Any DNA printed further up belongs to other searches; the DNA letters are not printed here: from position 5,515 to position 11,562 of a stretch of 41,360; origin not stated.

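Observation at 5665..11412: Giant protein built from ~21 tandem sigma-70-region-4-like HTH modules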

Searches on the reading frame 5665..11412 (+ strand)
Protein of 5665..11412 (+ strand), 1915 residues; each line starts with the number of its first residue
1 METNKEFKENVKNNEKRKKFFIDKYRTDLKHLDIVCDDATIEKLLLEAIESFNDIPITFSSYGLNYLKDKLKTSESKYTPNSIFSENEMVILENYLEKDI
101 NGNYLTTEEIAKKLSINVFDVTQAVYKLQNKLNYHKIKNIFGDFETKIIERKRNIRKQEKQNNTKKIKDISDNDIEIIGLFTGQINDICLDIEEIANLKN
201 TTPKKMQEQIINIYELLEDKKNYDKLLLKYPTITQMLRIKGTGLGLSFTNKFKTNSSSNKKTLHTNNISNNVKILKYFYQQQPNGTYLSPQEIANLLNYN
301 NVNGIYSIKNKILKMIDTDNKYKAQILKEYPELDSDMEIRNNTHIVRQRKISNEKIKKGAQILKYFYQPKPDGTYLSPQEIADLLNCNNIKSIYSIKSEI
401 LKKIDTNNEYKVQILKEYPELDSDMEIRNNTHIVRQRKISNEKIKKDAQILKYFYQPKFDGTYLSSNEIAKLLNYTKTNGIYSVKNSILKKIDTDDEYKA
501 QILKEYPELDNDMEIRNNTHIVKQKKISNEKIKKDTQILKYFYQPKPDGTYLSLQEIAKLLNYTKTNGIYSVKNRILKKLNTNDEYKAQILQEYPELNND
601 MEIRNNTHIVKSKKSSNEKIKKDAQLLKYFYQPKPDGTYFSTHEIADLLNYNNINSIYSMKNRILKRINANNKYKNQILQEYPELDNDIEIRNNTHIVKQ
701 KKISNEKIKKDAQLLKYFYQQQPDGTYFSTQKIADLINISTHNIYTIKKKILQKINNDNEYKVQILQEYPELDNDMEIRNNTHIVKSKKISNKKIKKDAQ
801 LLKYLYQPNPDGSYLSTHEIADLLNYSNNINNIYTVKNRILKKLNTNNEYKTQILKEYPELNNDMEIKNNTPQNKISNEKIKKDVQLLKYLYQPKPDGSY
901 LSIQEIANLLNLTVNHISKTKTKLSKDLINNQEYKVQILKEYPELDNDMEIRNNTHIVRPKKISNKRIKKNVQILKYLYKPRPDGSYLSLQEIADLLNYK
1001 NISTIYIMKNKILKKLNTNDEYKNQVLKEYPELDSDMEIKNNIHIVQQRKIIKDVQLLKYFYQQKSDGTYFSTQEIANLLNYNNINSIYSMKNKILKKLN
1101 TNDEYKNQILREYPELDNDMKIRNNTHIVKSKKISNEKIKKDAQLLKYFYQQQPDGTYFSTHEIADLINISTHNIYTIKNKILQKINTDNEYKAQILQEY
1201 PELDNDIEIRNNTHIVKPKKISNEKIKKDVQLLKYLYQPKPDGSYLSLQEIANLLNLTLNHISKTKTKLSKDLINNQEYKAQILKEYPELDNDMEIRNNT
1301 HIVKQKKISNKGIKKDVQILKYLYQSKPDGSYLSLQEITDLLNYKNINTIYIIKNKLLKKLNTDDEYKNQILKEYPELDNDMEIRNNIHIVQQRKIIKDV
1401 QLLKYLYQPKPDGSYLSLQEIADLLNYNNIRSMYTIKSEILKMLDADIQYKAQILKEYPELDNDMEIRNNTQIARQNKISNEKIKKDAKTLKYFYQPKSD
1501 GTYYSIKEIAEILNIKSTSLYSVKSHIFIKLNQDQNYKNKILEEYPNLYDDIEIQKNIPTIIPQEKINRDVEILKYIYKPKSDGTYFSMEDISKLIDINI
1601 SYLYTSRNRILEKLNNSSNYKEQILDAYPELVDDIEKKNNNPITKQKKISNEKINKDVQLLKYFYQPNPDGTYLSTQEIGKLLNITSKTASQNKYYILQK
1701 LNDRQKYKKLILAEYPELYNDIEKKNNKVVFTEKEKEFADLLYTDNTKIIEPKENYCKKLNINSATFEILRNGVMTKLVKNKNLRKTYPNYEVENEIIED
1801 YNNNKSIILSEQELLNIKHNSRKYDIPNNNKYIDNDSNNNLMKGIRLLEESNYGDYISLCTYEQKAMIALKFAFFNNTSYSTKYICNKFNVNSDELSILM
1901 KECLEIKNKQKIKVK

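Call 6: search_protein_families(library=pfam, proteins=[window:5665-11412:+], max_evalue=10)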
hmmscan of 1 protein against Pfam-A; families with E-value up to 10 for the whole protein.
window:5665-11412:+ (1915 aa): 22 families
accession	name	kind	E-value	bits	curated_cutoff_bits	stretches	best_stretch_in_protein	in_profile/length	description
PF04545.22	Sigma70_r4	-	2.3e-17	62.7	24.1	2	1665-1701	17-48/50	Sigma-70, region 4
PF12728.13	HTH_17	-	9e-13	48.7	27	1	1503-1526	1-25/51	Helix-turn-helix domain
PF08281.18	Sigma70_r4_2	-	1.8e-06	27.9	25.7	1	1504-1520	27-43/54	Sigma-70, region 4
PF13545.12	HTH_Crp_2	-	2.8e-06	27.6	27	2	901-939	23-62/70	Crp-like helix-turn-helix domain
PF00325.26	Crp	-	2e-05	24.6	21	1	901-926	3-28/32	Bacterial regulatory proteins, crp family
PF00424.23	REV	-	2.4e-05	24.7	22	0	1649-1670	7-28/94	REV protein (anti-repression trans-activator protein)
PF21766.3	Dit_C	-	0.00019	21.6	27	6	1039-1109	13-83/165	Dit, C-terminal domain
PF21531.3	Rv2175c_wHTH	-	0.0003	21.1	27.1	0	896-918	11-33/57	DNA-binding protein Rv2175c, wHTH domain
PF04255.20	DUF433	-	0.00053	20.2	23.6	0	1438-1463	22-46/56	Protein of unknown function (DUF433)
PF16759.12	LIG3_BRCT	-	0.015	16.1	27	0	599-624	36-61/78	DNA ligase 3 BRCT domain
PF13495.12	Phage_int_SAM_4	-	0.038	14.8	27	0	259-281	55-77/85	Phage integrase, N-terminal SAM-like domain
PF02082.26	Rrf2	-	0.066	13.8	30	0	885-926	9-49/132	Iron-dependent Transcriptional regulator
PF13518.12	HTH_28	-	0.088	13.4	25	0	1505-1524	14-33/52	Helix-turn-helix domain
PF16688.10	CNV-Replicase_N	-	0.11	13.3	27.1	0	356-395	23-61/108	Replicase polyprotein N-term from Coronavirus nsp1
PF23446.1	LysM1_NFP_LYK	-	0.12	13.7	36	1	898-932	13-49/60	NFP/LYK LysM1 domain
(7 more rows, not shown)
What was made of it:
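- On Sigma-70 family (RNA polymerase sigma factors): The whole protein scores 62.7 bits against a cut-off of 24.1, but this is the sum of many weak stretches (call 6).
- Closest known: Sigma-70 family sigma factors, especially small group-3 types. Same: Pfam Sigma70_r4 passes for the whole protein (call 6).
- Sigma70_r4 at 62.7 bits for the whole protein (call 6).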

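Call 10: find_encoding_contigs(protein=window:5665-11412:+, flank=10000, max_places=6)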
Protein window:5665-11412:+ (1915 aa): no gene with exactly this product is on record in the collection.
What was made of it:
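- Tried and rejected: Not on record (call 10).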

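Call 11: find_homologous_proteins(query=window:5665-11412:+, max_evalue=0.001)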
Query window:5665-11412:+ (1915 aa): 3 proteins with E <= 0.001 among 8000 candidates.
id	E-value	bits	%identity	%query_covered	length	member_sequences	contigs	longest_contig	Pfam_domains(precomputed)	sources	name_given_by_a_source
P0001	0.0e+0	4073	100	100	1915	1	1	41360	PF12728.14,PF21766.4,PF04545.23,PF00424.24,PF13545.13,PF08281.19,PF00325.27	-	-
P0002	0.0e+0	2168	57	81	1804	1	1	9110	PF03150.20,PF04545.23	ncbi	-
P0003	1.0e-216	741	41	50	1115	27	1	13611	PF12728.14,PF13412.13,PF13309.13,PF01418.24,PF23446.2,PF00196.26,PF04545.23,PF08281.19,PF01325.26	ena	-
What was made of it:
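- Tried and rejected: The whole protein found only two relatives (call 11).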

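Call 13: find_encoding_contigs(protein=P0002, flank=10000)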
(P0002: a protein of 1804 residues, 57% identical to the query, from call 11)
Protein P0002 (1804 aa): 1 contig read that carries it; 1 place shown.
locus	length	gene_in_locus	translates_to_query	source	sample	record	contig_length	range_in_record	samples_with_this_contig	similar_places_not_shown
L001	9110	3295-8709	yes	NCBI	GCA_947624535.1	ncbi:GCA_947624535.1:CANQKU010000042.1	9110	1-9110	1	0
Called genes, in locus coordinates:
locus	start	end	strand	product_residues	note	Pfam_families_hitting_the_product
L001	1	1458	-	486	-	?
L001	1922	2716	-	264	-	-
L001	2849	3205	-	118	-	PF02033:RBFA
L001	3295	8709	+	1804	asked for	PF03150:CCP_MauG (faint), PF04545:Sigma70_r4 (faint)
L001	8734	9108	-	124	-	?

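Call 14: find_encoding_contigs(protein=P0003, flank=10000)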
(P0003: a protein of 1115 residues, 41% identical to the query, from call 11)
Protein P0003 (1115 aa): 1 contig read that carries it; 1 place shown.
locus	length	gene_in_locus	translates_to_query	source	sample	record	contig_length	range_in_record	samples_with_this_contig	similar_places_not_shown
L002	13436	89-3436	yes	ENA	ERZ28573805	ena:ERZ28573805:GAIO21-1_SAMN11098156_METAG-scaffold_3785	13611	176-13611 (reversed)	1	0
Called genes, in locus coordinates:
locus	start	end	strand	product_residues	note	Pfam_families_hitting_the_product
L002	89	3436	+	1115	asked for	PF00196:GerE (faint), PF01325:Fe_dep_repress (faint), PF01418:HTH_6 (faint), PF04545:Sigma70_r4 (faint), PF08281:Sigma70_r4_2 (faint), PF13309:HTH_22 (faint), PF13412:HTH_24 (faint), PF23446:LysM1_NFP_LYK (faint), +1 more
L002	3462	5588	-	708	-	PF04760:IF2_N, PF00009:GTP_EFTU, PF00025:Arf (weak), PF01926:MMR_HSR1, PF22042:EF-G_D2, PF03144:GTP_EFTU_D2 (faint), PF11987:IF-2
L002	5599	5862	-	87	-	PF04296:YlxR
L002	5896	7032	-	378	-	PF08529:NusA_N, PF00575:S1 (faint), PF13184:KH_NusA_1st, PF26594:KH_NusA_2nd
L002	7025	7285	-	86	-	PF02576:RimP_N (weak)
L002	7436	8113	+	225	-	PF02517:Rce1-like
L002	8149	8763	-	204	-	-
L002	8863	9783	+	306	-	-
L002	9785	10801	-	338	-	PF00768:Peptidase_S11, PF07943:PBP5_C (weak)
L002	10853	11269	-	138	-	PF01451:LMWPc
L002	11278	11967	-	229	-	PF17774:YlmH_RBD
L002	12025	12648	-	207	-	-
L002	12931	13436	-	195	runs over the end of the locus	-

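Call 71: search_protein_families(library=ncbifam, proteins=[window:5665-11412:+], max_evalue=0.1)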
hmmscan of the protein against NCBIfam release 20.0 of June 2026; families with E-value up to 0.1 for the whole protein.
window:5665-11412:+ (1915 aa): 5 families
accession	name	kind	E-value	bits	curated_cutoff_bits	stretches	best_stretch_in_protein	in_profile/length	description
TIGR01764.1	excise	domain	3e-12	46.7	28.8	0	900-918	1-19/49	excisionase family DNA-binding protein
NF047965.1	quinone_UbiV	equivalog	3.1e-05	23.6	275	0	1062-1146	190-274/292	ubiquinone anaerobic biosynthesis protein UbiV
NF011991.0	PRK15447.1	equivalog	0.00084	18.8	283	0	1063-1145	197-279/302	U32 family peptidase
NF041781.1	mnquin_red_QrcA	equivalog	0.017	14.7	180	0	699-766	81-141/174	menaquinone reductase multiheme cytochrome c subunit QrcA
TIGR02937.1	sigma70-ECF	superfamily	0.087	12.5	42.9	1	1673-1703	133-163/165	sigma-70 family RNA polymerase sigma factor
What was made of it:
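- On Sigma-70 family (RNA polymerase sigma factors): TIGR02937 scores 12.5 bits against a cut-off of 42.9, and that match lies in a unit (call 71).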

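Call 82: search_protein_families(library=padloc, proteins=[window:5665-11412:+], max_evalue=0.01)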
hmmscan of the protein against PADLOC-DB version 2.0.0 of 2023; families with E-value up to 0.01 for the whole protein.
window:5665-11412:+ (1915 aa): 1 family
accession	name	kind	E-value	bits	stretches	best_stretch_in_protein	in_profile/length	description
PDLC04133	mad1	-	1.1e-09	36.5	0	1503-1521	5-23/60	mads_1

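Call 83: search_protein_families(library=phrogs, proteins=[window:5665-11412:+], max_evalue=0.01)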
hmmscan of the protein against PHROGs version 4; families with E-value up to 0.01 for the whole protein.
window:5665-11412:+ (1915 aa): 6 families
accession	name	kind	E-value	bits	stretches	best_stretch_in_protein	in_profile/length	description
phrog_19455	-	unknown function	1.3e-26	94.5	2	1603-1686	14-93/138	-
phrog_33685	-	unknown function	3.9e-15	56.5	0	632-648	45-61/71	-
phrog_31190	-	unknown function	3e-08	34.8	0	319-342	51-74/123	-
phrog_6401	-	DNA, RNA and nucleotide metabolism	4e-07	30.8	0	896-919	5-28/64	DNA binding protein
phrog_900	-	unknown function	2.2e-05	25.6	0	969-1001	5-37/88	-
phrog_12888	-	unknown function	0.0071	17.4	0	895-918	46-69/134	-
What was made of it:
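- Tried and rejected: No consistent hits, so defence-system or phage origin is rejected (calls 82, 83).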
